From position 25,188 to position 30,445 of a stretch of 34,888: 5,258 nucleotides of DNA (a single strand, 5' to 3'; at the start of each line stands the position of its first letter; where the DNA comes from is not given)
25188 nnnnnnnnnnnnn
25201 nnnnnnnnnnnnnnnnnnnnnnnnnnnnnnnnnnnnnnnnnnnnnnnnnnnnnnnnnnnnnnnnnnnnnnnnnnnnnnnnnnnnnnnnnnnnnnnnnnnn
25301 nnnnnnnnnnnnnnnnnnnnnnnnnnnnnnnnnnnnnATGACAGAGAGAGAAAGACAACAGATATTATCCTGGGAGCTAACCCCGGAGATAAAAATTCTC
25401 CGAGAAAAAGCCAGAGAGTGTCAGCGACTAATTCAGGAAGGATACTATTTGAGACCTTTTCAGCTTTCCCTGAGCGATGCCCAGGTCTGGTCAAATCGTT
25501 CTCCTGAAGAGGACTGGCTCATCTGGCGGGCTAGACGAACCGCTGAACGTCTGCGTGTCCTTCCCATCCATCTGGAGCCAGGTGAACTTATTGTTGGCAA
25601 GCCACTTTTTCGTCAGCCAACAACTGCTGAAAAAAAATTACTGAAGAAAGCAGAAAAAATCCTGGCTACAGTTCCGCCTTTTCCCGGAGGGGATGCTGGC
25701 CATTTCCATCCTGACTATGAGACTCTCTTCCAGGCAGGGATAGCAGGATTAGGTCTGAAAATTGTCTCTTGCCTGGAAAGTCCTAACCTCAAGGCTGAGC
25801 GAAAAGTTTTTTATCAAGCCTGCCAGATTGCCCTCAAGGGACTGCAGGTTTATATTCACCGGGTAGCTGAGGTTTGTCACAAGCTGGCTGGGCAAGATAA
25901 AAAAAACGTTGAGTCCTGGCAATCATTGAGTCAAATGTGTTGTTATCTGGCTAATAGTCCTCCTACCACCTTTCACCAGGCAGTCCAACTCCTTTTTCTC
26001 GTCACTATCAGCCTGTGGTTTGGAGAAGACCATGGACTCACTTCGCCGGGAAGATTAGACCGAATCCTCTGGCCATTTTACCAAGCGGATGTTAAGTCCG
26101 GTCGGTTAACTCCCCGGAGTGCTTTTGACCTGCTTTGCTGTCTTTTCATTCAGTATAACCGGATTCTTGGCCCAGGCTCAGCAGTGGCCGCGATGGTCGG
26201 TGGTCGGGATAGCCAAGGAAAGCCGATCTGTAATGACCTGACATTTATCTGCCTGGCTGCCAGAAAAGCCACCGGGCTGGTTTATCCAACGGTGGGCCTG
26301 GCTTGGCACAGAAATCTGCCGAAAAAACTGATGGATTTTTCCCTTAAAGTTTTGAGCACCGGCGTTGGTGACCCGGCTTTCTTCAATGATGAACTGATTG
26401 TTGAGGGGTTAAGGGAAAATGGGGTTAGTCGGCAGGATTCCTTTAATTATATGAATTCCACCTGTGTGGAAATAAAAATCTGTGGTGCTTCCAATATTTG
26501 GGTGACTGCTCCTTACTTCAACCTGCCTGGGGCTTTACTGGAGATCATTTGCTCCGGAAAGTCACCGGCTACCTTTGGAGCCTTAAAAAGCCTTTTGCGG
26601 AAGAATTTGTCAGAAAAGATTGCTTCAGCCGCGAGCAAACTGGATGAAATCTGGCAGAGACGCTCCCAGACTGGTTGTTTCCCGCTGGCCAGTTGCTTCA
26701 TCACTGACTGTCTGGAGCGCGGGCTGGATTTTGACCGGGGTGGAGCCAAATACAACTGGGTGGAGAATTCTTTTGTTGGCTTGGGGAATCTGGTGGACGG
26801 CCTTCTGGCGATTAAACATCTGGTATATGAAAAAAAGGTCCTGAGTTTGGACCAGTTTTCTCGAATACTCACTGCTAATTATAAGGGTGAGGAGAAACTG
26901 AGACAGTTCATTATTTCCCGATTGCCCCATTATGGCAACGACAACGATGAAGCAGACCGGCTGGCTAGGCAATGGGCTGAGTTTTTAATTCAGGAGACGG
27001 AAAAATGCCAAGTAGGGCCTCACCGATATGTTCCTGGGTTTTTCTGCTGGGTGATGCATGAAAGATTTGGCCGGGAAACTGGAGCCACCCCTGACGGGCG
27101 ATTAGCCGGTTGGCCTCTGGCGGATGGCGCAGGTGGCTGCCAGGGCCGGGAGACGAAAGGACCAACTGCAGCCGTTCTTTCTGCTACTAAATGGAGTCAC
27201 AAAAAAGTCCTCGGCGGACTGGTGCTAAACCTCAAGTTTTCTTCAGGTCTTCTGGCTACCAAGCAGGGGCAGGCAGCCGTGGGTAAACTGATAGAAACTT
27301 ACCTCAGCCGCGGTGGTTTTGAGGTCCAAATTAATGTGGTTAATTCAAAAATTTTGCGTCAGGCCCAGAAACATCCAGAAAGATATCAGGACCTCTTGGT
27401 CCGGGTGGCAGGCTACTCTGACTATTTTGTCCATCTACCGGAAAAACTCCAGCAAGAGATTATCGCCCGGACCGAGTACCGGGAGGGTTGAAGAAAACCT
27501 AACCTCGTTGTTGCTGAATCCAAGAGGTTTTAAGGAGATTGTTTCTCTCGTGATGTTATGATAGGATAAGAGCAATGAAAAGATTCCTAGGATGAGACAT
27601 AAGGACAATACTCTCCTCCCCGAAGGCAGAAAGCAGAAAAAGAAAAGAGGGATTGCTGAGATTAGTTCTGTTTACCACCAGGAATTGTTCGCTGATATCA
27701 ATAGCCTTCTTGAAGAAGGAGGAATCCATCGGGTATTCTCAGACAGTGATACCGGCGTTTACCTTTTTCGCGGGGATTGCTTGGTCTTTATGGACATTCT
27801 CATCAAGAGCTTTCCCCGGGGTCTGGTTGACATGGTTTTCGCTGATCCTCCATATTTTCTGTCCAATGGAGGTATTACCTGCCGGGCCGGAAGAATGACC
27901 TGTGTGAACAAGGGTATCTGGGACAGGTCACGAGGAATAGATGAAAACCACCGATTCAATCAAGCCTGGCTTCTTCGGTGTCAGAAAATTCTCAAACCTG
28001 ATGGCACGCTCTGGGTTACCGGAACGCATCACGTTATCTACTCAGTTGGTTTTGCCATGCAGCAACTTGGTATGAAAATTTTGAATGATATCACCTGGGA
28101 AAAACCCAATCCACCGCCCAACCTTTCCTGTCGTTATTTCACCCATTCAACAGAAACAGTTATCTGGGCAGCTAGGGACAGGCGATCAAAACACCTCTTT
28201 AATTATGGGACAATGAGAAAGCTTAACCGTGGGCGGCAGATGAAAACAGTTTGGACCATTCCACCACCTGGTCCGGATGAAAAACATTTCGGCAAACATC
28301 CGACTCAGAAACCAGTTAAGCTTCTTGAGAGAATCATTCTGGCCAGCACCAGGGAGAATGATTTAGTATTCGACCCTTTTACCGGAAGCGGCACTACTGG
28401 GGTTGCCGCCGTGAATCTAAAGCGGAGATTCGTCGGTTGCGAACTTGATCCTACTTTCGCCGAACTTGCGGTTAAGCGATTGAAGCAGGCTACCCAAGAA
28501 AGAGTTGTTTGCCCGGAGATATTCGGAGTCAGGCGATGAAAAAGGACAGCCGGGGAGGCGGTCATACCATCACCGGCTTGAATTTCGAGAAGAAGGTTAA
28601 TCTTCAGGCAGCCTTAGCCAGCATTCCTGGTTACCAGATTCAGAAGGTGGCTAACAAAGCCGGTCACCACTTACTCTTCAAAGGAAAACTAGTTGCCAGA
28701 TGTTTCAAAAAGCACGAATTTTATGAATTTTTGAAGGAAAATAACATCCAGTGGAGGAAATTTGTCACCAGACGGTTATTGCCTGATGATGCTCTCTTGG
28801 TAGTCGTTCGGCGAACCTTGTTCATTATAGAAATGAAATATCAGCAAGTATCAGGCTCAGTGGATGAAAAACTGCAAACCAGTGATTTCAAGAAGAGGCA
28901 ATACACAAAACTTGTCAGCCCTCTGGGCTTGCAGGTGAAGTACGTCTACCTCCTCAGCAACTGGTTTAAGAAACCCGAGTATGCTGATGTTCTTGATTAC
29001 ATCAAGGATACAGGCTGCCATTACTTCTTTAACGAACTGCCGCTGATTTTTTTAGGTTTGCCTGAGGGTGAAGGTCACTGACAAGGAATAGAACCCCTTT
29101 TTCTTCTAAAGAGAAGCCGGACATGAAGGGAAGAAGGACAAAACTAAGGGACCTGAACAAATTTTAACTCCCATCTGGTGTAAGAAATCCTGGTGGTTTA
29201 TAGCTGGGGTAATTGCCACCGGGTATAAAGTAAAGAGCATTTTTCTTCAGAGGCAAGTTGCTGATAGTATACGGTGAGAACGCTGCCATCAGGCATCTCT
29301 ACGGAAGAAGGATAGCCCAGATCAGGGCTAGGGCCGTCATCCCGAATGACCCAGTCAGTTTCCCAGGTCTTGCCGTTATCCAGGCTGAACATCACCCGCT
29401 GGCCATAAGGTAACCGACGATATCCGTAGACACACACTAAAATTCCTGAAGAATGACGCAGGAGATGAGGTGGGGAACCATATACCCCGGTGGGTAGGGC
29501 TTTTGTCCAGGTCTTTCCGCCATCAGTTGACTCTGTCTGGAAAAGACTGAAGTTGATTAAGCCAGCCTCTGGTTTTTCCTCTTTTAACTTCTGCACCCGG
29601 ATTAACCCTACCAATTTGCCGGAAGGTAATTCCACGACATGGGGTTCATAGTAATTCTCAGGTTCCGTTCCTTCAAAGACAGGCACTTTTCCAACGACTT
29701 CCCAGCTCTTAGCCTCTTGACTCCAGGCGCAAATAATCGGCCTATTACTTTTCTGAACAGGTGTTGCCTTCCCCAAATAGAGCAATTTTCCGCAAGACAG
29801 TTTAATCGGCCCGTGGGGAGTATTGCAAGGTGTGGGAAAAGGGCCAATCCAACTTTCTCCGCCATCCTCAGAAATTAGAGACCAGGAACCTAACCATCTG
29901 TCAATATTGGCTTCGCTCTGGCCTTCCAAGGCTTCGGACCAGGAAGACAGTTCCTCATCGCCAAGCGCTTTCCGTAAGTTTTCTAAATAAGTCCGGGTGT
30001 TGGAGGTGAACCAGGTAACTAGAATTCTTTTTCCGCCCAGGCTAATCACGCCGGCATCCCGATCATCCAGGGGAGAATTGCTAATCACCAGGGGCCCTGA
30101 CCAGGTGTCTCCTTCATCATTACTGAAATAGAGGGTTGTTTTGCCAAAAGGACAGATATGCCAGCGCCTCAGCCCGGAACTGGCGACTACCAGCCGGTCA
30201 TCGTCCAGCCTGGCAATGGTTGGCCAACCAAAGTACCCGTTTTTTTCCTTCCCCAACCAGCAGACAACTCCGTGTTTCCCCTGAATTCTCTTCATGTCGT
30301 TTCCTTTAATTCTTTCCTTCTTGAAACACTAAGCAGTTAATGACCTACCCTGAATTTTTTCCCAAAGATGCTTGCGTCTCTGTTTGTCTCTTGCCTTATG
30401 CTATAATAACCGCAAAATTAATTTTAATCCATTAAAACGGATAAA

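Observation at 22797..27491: Glycyl-radical-enzyme operon with no adjacent activase: amidohydrolase, lyase-like two-domain protein and compact PFL2-type GRE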

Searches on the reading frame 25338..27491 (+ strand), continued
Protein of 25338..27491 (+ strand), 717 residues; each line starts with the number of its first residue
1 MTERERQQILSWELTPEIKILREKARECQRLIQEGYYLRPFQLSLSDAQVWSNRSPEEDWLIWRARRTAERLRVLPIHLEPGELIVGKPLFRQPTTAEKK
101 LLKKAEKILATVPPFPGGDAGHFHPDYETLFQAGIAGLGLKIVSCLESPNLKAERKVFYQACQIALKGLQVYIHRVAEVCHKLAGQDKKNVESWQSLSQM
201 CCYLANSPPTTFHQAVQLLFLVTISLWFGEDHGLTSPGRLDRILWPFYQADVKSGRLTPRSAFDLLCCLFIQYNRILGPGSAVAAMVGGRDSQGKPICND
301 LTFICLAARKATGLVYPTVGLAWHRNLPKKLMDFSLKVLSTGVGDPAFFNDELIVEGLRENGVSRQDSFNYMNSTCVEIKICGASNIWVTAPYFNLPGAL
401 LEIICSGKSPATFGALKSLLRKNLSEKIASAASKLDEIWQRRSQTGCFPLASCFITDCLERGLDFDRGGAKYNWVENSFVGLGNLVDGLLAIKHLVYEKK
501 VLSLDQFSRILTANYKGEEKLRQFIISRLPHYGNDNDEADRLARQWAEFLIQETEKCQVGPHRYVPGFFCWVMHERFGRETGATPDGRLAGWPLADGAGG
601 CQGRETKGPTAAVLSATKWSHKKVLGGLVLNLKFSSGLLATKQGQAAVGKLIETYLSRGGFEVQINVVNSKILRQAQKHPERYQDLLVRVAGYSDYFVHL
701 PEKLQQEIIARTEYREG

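Call 82: search_protein_families(library=pfam, proteins=[L007:3-1760:+, L007:7419-11168:+, L026:13860-14906:+, L026:8621-9778:-, L026:6067-8676:-, L009:2389-3243:+, L009:3240-5198:-, L012:789-3167:+, L012:6095-7783:+, L031:12145-13383:+], max_evalue=0.0001)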
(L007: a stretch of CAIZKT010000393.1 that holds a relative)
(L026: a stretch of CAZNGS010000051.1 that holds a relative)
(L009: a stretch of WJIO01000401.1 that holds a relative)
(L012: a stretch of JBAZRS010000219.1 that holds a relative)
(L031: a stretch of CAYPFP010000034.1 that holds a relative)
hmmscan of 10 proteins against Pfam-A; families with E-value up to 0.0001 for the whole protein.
L007:3-1760:+ (585 aa): 1 family
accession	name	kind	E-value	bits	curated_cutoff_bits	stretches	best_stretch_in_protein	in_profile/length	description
PF04909.20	Amidohydro_2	-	8.5e-23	82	26.4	2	385-572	59-286/289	Amidohydrolase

L007:7419-11168:+ (1249 aa): 1 family
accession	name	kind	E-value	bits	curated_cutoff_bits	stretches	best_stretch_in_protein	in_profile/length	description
PF18582.6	HZS_alpha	-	3.9e-20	72.6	26.6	1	982-1072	1-98/98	Hydrazine synthase alpha subunit middle domain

L026:13860-14906:+ (348 aa): 4 families
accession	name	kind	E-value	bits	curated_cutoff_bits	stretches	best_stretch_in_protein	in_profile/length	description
PF08240.17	ADH_N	-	6.2e-31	107.2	23.5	1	29-141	1-104/104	Alcohol dehydrogenase GroES-like domain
PF00107.32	ADH_zinc_N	-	7.8e-18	65.1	31.8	1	182-308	3-128/129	Zinc-binding dehydrogenase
PF13602.12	ADH_zinc_N_2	-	2.7e-09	38.5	27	1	213-337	1-126/134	Zinc-binding dehydrogenase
PF16912.11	Glu_dehyd_C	-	2.8e-08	33.9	34.9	1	172-346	33-209/211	Glucose dehydrogenase C-terminus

L026:8621-9778:- (385 aa): 3 families
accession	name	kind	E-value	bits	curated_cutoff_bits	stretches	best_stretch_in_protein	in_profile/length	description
PF13377.12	Peripla_BP_3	-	1.1e-31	110.6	26.5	1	203-373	1-167/167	Periplasmic binding protein-like domain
PF00532.27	Peripla_BP_1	-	3.7e-19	69.7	22.2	1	97-347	4-261/281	Periplasmic binding proteins and sugar binding domain of LacI family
PF00356.27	LacI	-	7.6e-09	35.7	27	1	36-83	2-46/46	Bacterial regulatory proteins, lacI family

L026:6067-8676:- (869 aa): 1 family
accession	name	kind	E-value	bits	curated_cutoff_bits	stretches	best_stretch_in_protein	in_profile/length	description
PF18582.6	HZS_alpha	-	1.8e-21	76.9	26.6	1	485-547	36-98/98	Hydrazine synthase alpha subunit middle domain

L009:2389-3243:+ (284 aa): 6 families
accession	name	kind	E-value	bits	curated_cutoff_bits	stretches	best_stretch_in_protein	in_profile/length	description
PF01370.27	Epimerase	-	1.2e-28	100.6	20.9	1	4-168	1-173/240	NAD dependent epimerase/dehydratase family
PF01073.25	3Beta_HSD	-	6.2e-20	71.8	22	1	6-165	2-179/280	3-beta hydroxysteroid dehydrogenase/isomerase family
PF13460.12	NAD_binding_10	-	4e-09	37.1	27.2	1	8-173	1-152/184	NAD(P)H-binding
PF16363.11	GDP_Man_Dehyd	-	1.4e-08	35.1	27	1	6-164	2-180/332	GDP-mannose 4,6 dehydratase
PF07993.18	NAD_binding_4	-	2.1e-08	34.1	20.1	1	59-169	87-209/258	Male sterility protein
PF02719.21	Polysacc_synt_2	-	1.1e-07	31.7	20.2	1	4-109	1-128/293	Polysaccharide biosynthesis protein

L009:3240-5198:- (652 aa): 2 families
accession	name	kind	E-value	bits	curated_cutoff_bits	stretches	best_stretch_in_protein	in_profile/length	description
PF20581.3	DUF6785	-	1.3e-156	522.5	25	1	15-513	1-498/498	Family of unknown function (DUF6785)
PF20580.3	DUF6784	-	2.8e-26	92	26.4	1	551-651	3-101/101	Domain of unknown function (DUF6784)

L012:789-3167:+ (792 aa): 3 families
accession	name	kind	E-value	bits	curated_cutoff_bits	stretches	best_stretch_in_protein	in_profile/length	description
PF22124.2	Glyco_hydro_95_cat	-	5e-118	395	27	1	316-688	2-373/408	Glycosyl hydrolase family 95 catalytic domain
PF14498.12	Glyco_hyd_65N_2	-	4.3e-56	191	27.7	1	27-288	3-233/234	Glycosyl hydrolase family 65, N-terminal domain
PF21307.2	Glyco_hydro_95_C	-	1.1e-24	87.1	27.6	1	695-789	1-94/94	Glycoside hydrolase family 95, C-terminal domain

L012:6095-7783:+ (562 aa): 2 families
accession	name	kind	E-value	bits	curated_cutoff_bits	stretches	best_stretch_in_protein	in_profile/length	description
PF22422.2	MGH1-like_GH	-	7.5e-21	75.5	27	1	153-427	77-346/356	Mannosylglycerate hydrolase MGH1-like glycoside hydrolase domain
PF01204.24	Trehalase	-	3e-05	23.5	21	1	256-412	308-463/512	Trehalase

L031:12145-13383:+ (412 aa): 1 family
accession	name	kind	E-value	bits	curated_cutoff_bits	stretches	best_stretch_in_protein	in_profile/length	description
PF04734.18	Ceramidase_alk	-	2.7e-11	43.2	32.1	1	35-236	1-224/509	Neutral/alkaline non-lysosomal ceramidase, N-terminal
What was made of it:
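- A GH95 fucosidase sits directly upstream of the GRE in L012, and a LacI regulator and a Zn-ADH are present in L026 (call 82).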

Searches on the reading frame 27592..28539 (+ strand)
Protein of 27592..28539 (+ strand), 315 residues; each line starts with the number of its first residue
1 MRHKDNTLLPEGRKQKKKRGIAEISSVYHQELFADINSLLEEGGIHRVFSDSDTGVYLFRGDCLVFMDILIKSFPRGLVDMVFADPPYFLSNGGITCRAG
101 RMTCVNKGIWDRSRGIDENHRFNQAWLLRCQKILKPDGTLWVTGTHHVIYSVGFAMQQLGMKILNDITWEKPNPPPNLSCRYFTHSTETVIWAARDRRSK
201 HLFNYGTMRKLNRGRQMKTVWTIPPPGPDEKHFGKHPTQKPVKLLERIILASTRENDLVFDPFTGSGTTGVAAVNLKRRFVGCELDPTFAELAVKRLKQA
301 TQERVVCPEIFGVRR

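Call 3: search_protein_families(library=pfam, proteins=[window:27592-28539:+], max_evalue=0.01)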
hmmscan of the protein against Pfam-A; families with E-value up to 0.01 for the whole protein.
window:27592-28539:+ (315 aa): 1 family
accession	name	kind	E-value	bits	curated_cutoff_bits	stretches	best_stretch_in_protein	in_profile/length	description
PF01555.25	N6_N4_Mtase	-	1.2e-56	192.5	26.7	1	79-295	1-221/221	DNA methylase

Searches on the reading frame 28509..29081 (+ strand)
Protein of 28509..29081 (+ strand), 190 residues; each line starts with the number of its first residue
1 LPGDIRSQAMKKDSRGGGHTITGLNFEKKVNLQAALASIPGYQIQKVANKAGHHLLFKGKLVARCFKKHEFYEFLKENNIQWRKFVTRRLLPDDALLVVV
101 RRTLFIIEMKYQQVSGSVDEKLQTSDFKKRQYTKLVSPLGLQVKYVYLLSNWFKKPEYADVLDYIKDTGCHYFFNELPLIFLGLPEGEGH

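Call 3: search_protein_families(library=pfam, proteins=[window:28509-29081:+], max_evalue=0.01)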
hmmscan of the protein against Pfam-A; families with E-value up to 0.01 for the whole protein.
window:28509-29081:+ (190 aa): 1 family
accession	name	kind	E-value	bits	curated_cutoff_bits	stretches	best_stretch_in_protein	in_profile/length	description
PF20472.4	PDDEXK_11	-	6.5e-05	23.1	23.7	1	102-122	61-81/145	PD-(D/E)XK nuclease superfamily domain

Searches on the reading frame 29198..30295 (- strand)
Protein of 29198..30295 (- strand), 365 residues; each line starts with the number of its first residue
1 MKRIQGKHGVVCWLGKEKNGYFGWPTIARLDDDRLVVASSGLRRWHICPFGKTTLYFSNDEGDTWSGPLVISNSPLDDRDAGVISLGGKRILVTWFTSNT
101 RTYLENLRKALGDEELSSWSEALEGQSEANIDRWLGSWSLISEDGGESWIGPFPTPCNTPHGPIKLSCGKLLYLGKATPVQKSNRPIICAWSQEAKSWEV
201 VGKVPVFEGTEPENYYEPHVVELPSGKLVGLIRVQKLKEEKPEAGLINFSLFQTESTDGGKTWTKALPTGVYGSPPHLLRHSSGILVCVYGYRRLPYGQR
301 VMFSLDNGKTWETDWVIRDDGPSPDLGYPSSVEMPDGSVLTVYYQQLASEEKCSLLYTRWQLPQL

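Call 3: search_protein_families(library=pfam, proteins=[window:29198-30295:-], max_evalue=0.01)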
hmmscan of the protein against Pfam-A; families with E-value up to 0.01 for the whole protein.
window:29198-30295:- (365 aa): 4 families
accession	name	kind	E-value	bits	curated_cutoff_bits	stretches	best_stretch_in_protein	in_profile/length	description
PF13088.12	BNR_2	-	1.1e-13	51.7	31.4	1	138-339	84-275/277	BNR repeat-like domain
PF02012.26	BNR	-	1.2e-08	34.1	27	0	256-265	3-12/12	BNR/Asp-box repeat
PF15902.12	Sortilin-Vps10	-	0.00058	19.2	33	0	256-313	382-433/446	Sortilin, neurotensin receptor 3,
PF24316.1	Tli3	-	0.0018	19.1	27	0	32-66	62-97/129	T6SS Tli3 immunity protein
